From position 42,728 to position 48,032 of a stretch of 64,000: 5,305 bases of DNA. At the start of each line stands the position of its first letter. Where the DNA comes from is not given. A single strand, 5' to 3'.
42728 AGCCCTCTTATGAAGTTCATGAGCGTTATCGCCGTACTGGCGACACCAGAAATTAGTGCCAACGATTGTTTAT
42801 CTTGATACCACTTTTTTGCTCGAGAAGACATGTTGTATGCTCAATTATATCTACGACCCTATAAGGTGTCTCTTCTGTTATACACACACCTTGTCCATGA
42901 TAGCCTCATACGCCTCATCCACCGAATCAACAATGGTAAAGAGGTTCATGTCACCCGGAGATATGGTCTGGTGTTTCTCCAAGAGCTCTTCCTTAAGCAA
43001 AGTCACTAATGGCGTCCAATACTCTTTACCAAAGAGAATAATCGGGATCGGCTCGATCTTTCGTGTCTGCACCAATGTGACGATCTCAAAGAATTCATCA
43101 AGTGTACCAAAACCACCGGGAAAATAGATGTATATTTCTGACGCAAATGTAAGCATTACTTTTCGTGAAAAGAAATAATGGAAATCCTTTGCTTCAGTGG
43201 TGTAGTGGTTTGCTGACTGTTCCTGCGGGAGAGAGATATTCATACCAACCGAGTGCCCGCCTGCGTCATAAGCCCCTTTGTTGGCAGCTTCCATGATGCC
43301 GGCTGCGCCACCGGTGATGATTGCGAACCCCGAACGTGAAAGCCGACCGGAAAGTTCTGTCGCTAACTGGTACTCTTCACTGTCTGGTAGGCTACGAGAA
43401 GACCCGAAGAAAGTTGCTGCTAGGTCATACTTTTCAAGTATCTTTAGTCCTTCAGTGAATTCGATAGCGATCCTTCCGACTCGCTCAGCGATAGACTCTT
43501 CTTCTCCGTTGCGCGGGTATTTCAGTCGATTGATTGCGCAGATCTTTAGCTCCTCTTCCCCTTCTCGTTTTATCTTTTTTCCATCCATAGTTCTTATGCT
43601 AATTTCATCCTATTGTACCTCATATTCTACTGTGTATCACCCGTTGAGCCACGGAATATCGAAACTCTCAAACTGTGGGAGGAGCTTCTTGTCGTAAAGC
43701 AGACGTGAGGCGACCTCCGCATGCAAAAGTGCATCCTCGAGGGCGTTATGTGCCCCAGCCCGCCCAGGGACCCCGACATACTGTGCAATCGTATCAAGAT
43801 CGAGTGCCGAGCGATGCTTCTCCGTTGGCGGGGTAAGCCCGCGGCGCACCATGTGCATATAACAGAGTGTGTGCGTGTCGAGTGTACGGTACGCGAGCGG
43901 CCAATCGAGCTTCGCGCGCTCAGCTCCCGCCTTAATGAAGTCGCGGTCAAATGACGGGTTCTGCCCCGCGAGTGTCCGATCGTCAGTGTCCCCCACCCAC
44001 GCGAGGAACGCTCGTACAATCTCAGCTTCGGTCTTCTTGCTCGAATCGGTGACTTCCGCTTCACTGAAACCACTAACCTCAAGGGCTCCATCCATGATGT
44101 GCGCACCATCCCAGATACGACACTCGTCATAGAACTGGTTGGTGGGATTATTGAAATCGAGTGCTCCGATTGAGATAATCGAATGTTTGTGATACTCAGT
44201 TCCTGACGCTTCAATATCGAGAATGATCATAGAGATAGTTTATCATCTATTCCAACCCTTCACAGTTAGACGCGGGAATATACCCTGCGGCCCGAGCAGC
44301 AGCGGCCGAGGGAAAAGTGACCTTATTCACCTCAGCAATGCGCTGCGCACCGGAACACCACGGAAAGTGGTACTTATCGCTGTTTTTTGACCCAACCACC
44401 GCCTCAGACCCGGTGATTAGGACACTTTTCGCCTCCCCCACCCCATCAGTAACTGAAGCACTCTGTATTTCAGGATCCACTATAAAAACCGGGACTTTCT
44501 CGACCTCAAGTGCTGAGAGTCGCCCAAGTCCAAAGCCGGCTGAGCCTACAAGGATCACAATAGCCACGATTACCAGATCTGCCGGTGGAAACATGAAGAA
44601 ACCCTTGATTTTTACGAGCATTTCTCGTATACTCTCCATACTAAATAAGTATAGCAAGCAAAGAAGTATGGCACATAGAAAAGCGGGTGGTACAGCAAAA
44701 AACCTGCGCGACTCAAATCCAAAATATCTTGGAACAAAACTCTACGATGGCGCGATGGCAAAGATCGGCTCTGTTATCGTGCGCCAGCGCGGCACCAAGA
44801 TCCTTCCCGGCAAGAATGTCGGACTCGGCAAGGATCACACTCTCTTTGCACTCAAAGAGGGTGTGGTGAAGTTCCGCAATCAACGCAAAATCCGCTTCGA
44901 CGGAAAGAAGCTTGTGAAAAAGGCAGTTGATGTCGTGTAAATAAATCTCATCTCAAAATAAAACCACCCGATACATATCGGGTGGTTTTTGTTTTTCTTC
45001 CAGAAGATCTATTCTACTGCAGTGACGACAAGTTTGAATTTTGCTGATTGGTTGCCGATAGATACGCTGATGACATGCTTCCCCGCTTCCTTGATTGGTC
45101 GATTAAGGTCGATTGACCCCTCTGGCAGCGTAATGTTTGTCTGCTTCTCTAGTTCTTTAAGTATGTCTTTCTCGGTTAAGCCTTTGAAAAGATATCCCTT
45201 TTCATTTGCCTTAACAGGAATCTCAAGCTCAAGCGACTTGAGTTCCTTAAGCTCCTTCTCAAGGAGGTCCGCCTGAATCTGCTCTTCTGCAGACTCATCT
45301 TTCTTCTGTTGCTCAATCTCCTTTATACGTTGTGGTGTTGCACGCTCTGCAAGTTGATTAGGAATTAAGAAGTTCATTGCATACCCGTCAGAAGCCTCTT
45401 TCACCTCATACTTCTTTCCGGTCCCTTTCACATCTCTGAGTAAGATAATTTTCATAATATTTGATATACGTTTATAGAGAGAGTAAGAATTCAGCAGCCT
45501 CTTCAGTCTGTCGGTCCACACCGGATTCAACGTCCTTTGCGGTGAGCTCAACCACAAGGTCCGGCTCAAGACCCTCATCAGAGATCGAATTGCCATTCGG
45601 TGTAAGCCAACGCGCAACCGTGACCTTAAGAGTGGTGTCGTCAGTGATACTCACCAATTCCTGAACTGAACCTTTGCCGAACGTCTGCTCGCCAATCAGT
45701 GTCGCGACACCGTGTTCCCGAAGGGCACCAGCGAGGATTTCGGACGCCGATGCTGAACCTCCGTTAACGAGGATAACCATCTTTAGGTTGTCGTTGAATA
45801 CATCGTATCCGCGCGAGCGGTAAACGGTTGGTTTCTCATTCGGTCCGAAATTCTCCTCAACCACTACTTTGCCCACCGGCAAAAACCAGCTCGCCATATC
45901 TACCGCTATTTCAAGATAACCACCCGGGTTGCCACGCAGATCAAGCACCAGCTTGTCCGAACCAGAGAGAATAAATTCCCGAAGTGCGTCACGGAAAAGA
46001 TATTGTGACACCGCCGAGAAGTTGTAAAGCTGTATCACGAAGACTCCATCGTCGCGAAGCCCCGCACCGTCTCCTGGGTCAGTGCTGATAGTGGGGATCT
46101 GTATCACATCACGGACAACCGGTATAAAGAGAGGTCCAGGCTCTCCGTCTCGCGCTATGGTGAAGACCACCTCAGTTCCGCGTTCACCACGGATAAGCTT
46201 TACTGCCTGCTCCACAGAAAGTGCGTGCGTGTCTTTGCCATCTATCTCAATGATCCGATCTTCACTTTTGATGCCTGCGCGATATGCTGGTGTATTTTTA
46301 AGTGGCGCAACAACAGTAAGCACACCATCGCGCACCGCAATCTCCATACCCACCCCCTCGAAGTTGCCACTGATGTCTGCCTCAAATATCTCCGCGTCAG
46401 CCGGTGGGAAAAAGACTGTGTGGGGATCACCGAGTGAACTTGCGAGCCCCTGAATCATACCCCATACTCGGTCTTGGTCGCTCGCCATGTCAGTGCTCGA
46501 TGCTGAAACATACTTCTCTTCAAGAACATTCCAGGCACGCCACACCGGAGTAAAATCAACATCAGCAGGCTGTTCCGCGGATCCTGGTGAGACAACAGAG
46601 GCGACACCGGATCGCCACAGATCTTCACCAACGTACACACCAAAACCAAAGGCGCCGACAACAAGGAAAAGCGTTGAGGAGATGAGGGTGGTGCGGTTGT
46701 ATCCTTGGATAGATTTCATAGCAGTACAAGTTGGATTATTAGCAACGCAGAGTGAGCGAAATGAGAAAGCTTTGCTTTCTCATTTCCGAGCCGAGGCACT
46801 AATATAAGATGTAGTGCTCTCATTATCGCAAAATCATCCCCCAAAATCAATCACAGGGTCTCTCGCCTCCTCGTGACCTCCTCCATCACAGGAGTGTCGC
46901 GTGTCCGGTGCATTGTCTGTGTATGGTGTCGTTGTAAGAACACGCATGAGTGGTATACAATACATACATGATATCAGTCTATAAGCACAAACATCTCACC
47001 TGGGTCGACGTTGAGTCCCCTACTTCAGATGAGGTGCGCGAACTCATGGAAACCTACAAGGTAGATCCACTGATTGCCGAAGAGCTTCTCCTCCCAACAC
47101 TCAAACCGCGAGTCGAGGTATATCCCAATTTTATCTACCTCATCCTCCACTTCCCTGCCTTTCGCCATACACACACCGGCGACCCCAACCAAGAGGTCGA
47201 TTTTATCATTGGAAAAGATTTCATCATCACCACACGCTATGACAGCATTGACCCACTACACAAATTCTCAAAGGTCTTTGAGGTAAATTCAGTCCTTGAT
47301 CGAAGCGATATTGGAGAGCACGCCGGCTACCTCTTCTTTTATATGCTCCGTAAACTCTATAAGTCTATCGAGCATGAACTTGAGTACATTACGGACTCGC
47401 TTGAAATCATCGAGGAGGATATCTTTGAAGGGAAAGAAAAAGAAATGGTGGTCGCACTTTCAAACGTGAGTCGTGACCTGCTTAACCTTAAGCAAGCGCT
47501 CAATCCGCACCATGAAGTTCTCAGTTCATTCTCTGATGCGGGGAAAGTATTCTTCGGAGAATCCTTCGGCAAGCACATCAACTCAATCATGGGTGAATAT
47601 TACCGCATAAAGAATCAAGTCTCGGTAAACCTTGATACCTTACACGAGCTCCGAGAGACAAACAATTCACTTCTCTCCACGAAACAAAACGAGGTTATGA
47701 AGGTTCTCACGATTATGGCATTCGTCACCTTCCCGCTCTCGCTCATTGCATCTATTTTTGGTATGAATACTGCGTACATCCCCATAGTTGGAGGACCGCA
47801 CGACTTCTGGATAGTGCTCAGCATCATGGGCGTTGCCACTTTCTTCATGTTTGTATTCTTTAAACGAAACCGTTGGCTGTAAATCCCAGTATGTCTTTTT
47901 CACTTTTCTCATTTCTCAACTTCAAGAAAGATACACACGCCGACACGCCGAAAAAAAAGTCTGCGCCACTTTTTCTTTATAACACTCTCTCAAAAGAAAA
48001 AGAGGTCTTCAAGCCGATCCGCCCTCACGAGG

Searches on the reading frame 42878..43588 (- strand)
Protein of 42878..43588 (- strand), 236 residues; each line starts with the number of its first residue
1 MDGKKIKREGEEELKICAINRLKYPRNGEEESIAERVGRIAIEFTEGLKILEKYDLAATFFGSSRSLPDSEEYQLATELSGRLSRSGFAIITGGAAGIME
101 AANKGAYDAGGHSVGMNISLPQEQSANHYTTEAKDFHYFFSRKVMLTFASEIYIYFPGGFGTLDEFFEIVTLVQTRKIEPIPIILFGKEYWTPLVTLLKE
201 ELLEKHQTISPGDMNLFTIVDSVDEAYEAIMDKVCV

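Call 20: search_protein_families(library=pfam, proteins=[window:42878-43588:-])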
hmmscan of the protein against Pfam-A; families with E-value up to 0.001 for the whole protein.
window:42878-43588:- (236 aa): 3 families
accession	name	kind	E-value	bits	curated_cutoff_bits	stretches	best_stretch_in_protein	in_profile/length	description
PF03641.19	Lysine_decarbox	-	6e-32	111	27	1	99-229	1-130/131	Possible lysine decarboxylase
PF18306.6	LDcluster4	-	1.8e-15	57.3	26.3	1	61-167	7-111/151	SLOG cluster4 family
PF02481.21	DNA_processg_A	-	0.00013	21.7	29.6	1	68-116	55-103/212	DNA recombination-mediator protein A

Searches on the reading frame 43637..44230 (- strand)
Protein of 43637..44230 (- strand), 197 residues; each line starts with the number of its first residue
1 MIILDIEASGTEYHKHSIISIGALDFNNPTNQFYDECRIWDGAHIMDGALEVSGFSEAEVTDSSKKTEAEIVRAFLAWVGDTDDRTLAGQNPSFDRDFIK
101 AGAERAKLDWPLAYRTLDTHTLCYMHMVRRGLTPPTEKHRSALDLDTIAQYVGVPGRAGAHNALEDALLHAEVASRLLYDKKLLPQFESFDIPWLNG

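Call 20: search_protein_families(library=pfam, proteins=[window:43637-44230:-])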
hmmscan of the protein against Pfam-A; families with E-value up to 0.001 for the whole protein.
window:43637-44230:- (197 aa): 3 families
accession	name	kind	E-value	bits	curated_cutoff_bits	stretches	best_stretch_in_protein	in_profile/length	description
PF00929.31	RNase_T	-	2.9e-11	44.6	24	1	2-173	1-163/164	Exonuclease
PF16473.11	Rv2179c-like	-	1.4e-10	41.6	27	1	2-176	3-175/177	3'-5' exoribonuclease Rv2179c-like domain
PF13482.12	RNase_H_2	-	0.00048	20.6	22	0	3-36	2-35/165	RNase_H superfamily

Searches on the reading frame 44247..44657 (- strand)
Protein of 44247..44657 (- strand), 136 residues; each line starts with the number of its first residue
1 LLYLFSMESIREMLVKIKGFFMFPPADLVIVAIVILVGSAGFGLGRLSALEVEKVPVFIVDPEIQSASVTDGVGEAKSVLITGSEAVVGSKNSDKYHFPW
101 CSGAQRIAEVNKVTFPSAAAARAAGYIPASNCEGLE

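Call 20: search_protein_families(library=pfam, proteins=[window:44247-44657:-])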
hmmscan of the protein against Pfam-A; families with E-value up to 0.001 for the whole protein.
window:44247-44657:- (136 aa): 0 families

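Call 82: search_protein_families(library=pfam, max_evalue=1, proteins=[window:44247-44639:-])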
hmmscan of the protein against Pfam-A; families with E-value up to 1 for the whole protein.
window:44247-44639:- (130 aa): 1 family
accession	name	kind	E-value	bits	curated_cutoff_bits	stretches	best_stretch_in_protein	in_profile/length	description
PF02805.21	Ada_Zn_binding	-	0.015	15.7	23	1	80-127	17-63/65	Metal binding domain of Ada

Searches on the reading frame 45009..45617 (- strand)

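Call 20: search_protein_families(library=pfam, proteins=[window:45009-45617:-])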
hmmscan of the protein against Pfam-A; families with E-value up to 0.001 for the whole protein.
window:45009-45617:- (202 aa): 2 families
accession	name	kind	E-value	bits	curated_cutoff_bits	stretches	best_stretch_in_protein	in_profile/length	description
PF01281.25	Ribosomal_L9_N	-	1.5e-19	69.7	20.7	1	55-101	1-47/47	Ribosomal protein L9, N-terminal domain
PF03948.19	Ribosomal_L9_C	-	5.7e-13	49.5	23.2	1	123-199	7-85/86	Ribosomal protein L9, C-terminal domain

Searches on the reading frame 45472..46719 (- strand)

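Call 20: search_protein_families(library=pfam, proteins=[window:45472-46719:-])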
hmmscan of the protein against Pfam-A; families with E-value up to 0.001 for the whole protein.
window:45472-46719:- (415 aa): 5 families
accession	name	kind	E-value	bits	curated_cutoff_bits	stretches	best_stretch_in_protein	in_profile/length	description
PF03572.23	Peptidase_S41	-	5.3e-46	156.7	24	1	228-390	4-165/165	Peptidase family S41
PF17820.7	PDZ_6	-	5.3e-12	45.7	27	1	136-190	2-54/54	PDZ domain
PF00595.29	PDZ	-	3.3e-09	37.4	23.2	1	121-188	10-80/81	PDZ domain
PF13180.12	PDZ_2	-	1.3e-08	35.5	27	1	124-194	4-73/80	PDZ domain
PF21558.3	Pept_S41_N_bact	-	0.00048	20.4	27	0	144-165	14-35/87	Bacteroidetes, Peptidase, S41 family, N-terminal domain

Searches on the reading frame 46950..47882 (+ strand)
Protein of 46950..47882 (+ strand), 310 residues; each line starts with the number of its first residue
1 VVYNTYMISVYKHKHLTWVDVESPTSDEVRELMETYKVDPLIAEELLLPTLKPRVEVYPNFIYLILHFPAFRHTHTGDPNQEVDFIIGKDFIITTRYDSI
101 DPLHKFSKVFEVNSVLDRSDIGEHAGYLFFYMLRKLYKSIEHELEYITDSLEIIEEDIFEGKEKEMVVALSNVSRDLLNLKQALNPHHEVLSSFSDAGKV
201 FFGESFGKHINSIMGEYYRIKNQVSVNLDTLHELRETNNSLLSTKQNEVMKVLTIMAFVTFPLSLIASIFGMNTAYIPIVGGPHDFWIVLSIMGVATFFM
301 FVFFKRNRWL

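Call 20: search_protein_families(library=pfam, proteins=[window:46950-47882:+])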
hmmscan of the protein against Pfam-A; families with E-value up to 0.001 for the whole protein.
window:46950-47882:+ (310 aa): 1 family
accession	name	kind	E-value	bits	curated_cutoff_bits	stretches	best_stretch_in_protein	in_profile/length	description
PF01544.23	CorA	-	1.1e-56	192.7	27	1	14-306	2-292/292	CorA-like Mg2+ transporter protein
